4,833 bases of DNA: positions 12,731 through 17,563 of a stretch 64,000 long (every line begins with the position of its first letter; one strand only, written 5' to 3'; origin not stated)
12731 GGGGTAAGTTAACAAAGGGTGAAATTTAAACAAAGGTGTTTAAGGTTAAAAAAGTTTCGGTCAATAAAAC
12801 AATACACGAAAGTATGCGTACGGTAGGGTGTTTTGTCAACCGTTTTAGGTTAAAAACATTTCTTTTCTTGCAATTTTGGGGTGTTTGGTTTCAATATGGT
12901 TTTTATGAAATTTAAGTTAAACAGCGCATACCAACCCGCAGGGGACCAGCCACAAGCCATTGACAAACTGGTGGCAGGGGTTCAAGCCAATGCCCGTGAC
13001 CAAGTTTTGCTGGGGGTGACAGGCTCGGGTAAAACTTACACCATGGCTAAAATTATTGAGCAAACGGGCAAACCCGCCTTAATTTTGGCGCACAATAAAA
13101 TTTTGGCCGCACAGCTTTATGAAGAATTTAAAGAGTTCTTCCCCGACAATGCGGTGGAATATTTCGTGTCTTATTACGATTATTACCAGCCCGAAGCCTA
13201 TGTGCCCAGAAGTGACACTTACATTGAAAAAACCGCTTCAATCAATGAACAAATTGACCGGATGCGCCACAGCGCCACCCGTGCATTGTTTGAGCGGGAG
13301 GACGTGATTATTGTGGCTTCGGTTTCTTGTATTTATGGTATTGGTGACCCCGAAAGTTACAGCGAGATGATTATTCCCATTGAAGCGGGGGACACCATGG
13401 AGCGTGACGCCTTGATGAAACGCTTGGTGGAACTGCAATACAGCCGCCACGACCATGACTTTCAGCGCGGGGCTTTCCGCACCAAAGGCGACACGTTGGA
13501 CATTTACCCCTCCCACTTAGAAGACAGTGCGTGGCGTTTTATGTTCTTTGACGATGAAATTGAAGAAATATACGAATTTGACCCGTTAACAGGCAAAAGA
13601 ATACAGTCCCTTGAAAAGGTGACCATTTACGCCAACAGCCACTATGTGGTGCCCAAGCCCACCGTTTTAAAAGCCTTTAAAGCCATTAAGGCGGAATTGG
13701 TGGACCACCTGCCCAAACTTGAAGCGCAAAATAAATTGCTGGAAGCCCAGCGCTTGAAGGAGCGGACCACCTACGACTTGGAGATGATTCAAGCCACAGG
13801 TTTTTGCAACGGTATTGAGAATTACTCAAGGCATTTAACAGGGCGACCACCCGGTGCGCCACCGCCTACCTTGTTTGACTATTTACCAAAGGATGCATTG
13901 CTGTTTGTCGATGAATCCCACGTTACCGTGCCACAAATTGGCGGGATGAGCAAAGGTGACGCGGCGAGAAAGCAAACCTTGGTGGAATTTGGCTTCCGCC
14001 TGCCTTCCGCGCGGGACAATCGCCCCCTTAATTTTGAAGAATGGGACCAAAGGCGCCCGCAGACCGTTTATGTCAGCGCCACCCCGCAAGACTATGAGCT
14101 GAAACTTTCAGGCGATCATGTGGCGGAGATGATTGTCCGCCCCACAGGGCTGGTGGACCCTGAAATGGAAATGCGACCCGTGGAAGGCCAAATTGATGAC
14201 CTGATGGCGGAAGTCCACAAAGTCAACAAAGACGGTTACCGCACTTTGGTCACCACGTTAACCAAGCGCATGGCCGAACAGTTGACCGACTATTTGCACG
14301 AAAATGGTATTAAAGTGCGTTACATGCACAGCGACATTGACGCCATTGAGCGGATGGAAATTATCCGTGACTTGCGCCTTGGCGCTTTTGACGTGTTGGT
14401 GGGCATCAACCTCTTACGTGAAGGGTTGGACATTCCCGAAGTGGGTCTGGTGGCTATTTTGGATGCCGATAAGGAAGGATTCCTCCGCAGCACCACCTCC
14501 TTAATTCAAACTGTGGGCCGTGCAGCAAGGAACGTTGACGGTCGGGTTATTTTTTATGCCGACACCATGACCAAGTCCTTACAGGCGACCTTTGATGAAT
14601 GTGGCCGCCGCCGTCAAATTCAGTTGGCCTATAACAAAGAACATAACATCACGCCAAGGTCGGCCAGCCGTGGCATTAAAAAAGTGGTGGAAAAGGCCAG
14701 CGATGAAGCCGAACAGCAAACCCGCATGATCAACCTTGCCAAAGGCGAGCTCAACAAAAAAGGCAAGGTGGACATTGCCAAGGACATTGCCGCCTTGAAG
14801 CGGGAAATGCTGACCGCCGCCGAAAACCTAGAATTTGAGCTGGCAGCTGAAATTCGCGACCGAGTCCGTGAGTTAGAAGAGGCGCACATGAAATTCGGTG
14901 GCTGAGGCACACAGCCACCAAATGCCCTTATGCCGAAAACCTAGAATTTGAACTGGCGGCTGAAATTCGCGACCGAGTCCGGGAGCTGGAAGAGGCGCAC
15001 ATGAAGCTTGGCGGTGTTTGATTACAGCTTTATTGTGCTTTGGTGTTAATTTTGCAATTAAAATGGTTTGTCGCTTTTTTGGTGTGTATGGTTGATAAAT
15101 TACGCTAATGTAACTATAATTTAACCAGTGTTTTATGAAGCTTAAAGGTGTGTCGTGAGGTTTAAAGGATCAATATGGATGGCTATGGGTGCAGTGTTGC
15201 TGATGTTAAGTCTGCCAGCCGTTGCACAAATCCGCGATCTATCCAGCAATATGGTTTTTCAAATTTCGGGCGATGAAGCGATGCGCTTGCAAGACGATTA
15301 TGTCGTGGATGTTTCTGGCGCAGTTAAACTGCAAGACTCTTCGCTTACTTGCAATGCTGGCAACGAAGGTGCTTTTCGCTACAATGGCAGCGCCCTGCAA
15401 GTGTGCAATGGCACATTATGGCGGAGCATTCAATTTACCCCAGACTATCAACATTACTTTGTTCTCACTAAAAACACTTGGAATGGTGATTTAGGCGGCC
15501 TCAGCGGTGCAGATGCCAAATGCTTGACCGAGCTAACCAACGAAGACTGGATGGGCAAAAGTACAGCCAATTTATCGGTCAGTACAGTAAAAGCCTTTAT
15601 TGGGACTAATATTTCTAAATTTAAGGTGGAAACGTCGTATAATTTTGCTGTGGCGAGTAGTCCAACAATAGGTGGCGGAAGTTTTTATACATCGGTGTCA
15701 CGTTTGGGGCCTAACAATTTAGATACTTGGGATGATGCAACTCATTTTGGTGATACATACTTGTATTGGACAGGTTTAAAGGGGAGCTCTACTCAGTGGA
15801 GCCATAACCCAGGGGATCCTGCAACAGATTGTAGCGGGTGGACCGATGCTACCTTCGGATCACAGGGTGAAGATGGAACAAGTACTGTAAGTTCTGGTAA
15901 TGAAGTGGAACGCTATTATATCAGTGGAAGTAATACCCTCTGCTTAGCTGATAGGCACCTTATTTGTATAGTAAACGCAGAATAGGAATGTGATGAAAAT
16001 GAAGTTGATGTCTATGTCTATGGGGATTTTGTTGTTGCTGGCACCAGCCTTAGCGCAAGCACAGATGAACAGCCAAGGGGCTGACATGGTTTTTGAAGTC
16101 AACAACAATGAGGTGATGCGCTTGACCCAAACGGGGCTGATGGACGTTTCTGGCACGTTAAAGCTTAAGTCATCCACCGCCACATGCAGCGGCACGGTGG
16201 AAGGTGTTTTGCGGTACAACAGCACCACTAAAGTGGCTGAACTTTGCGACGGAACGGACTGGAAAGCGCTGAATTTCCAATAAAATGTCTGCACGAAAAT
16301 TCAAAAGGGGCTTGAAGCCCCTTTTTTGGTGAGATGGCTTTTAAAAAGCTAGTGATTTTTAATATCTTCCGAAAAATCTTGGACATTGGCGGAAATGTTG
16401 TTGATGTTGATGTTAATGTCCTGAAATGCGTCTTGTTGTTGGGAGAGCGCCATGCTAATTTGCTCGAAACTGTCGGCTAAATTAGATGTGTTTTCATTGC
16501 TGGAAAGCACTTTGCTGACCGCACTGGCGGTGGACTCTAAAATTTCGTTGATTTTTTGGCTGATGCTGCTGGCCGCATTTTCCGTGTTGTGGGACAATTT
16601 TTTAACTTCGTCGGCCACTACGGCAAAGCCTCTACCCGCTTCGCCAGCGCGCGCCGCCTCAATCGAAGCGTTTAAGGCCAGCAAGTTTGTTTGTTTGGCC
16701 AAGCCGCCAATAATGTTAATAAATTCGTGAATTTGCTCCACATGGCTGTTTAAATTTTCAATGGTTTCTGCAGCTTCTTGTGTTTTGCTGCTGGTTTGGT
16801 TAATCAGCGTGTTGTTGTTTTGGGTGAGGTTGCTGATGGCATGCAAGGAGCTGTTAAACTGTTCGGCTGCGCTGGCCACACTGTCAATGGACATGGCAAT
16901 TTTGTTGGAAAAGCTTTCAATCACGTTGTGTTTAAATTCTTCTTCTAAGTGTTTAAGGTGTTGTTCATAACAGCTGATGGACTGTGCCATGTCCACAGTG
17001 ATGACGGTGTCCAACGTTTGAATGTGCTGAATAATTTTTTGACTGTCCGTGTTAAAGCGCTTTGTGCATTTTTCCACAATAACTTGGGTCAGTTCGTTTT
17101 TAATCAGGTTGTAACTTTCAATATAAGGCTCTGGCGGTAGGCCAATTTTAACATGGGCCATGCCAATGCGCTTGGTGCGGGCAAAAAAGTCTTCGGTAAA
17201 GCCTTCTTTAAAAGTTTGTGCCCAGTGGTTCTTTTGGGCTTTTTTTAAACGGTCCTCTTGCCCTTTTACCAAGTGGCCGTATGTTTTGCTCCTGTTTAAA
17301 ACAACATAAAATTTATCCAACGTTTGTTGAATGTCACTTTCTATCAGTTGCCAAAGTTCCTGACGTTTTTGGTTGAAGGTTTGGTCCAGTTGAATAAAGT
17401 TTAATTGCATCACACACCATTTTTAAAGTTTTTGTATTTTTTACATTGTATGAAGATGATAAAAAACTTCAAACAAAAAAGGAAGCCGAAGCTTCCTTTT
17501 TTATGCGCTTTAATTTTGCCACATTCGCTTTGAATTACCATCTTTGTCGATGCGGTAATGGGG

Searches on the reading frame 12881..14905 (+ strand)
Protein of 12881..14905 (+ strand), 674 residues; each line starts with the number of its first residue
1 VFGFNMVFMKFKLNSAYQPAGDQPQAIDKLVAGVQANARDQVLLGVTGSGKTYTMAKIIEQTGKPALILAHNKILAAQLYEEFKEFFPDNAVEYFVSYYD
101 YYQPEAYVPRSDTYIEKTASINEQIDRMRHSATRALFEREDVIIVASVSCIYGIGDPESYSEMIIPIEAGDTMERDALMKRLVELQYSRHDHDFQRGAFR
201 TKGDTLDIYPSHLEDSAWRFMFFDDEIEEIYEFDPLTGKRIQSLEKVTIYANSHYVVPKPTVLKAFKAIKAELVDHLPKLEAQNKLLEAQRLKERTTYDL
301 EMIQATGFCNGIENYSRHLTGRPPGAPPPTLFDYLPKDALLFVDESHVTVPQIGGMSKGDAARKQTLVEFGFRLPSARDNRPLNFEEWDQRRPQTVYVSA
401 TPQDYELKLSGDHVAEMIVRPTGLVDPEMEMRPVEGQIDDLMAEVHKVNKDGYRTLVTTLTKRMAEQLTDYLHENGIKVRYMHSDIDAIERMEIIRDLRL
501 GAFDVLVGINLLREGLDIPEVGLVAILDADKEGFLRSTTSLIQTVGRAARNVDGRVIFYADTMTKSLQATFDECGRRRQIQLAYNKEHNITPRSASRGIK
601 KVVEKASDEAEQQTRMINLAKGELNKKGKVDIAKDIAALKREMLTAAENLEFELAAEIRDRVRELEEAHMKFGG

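Call 15: search_protein_families(library=pfam, proteins=[window:12881-14905:+], max_evalue=0.00001)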
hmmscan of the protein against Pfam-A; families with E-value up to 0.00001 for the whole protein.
window:12881-14905:+ (674 aa): 6 families
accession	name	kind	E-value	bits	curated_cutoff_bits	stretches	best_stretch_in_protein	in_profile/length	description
PF17757.6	UvrB_inter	-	6.6e-33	113.1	22.9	1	165-255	1-91/91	UvrB interaction domain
PF00271.37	Helicase_C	-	1.4e-20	74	23.5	1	441-551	6-109/110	Helicase conserved C-terminal domain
PF12344.14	UvrB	-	1.3e-17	63.7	27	1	558-599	1-42/43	Ultra-violet resistance protein B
PF04851.21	ResIII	-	4.1e-14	53.3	22.5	1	21-145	6-131/164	Type III restriction enzyme, res subunit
PF00270.35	DEAD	-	1.6e-08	34.9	26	1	23-90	4-72/167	DEAD/DEAH box helicase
PF02151.25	UVR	-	3.1e-08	33.5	21.5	1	636-667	4-35/36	UvrB/uvrC motif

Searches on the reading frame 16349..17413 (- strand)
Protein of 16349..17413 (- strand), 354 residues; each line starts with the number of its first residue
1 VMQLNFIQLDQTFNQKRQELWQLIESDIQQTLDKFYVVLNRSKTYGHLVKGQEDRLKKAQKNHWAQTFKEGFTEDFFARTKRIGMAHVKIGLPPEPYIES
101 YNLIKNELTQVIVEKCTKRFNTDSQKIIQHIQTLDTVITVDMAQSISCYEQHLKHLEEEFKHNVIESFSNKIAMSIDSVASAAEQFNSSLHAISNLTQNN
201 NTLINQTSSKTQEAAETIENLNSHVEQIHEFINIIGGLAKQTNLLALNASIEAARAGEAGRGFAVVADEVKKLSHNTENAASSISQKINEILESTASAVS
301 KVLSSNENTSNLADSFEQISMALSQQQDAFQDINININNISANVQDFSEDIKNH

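Call 42: search_protein_families(library=pfam, proteins=[window:16349-17413:-], max_evalue=0.001)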
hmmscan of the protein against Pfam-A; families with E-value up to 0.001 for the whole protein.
window:16349-17413:- (354 aa): 3 families
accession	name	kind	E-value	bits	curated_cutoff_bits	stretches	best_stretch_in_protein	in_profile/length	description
PF00015.26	MCPsignal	-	8.9e-33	114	34.6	1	203-352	10-159/172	Methyl-accepting chemotaxis protein (MCP) signalling domain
PF11563.14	Protoglobin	-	2.8e-22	79.8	25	1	3-153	8-156/158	Protoglobin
PF04108.17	ATG17_like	-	0.0009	19.3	43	0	119-353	71-293/355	Autophagy protein ATG17-like domain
